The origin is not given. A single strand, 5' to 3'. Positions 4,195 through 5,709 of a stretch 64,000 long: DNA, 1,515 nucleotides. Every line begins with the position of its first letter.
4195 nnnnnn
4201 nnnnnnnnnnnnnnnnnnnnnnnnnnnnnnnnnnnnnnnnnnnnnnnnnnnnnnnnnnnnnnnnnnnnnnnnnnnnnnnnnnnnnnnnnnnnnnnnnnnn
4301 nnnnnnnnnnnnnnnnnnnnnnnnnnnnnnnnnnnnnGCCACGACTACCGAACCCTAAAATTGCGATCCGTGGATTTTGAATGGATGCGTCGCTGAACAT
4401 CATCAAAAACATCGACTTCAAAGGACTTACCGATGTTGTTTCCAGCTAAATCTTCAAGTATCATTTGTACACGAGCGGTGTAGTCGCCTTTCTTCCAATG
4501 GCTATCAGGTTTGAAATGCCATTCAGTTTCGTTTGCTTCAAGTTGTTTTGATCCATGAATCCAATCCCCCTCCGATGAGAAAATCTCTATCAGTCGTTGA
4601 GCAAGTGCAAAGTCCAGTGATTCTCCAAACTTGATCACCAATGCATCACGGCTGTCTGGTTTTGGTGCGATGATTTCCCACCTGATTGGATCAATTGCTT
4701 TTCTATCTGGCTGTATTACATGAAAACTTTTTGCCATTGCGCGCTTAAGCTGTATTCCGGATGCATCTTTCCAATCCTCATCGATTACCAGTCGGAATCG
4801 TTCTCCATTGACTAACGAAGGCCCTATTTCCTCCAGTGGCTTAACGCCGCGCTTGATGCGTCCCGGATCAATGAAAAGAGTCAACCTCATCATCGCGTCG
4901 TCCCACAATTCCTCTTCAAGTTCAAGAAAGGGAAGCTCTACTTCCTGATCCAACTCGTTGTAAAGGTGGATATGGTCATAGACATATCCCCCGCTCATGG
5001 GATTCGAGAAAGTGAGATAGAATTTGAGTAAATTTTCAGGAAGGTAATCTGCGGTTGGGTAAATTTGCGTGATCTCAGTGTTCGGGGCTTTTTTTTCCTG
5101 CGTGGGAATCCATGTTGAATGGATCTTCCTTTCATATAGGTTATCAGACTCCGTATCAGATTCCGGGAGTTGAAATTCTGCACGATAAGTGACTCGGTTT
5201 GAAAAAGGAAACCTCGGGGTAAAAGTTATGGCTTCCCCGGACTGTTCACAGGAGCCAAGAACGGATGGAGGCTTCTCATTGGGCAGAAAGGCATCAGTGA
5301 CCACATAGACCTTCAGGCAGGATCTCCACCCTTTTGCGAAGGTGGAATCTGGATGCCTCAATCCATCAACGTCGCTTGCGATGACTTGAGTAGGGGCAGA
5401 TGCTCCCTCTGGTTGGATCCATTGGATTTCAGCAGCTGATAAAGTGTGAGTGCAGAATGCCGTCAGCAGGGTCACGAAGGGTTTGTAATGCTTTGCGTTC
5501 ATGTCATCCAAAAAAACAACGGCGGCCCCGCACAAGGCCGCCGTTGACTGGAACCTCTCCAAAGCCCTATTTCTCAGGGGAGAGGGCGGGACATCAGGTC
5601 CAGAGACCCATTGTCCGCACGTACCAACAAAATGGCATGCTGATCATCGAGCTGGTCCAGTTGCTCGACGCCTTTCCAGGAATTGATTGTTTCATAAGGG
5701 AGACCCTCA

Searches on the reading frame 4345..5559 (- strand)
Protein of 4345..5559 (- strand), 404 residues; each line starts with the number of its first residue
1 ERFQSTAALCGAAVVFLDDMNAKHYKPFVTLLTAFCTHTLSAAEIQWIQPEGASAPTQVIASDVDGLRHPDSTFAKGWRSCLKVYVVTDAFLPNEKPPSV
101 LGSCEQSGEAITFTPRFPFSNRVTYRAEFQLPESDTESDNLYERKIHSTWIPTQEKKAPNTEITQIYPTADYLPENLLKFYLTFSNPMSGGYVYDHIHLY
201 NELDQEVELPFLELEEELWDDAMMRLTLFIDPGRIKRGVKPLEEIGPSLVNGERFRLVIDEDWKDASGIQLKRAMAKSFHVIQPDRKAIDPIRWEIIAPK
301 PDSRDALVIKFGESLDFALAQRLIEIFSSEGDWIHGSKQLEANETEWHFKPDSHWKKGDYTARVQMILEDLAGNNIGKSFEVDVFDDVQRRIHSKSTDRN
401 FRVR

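Call 53: search_protein_families(library=pfam, max_evalue=0.0001, proteins=[window:4345-5559:-])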
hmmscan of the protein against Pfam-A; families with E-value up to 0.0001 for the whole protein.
window:4345-5559:- (404 aa): 1 family
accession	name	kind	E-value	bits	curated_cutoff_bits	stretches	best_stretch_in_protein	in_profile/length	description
PF13205.12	Big_5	-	5.3e-05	24.3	23.6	0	306-378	24-97/105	Bacterial Ig-like domain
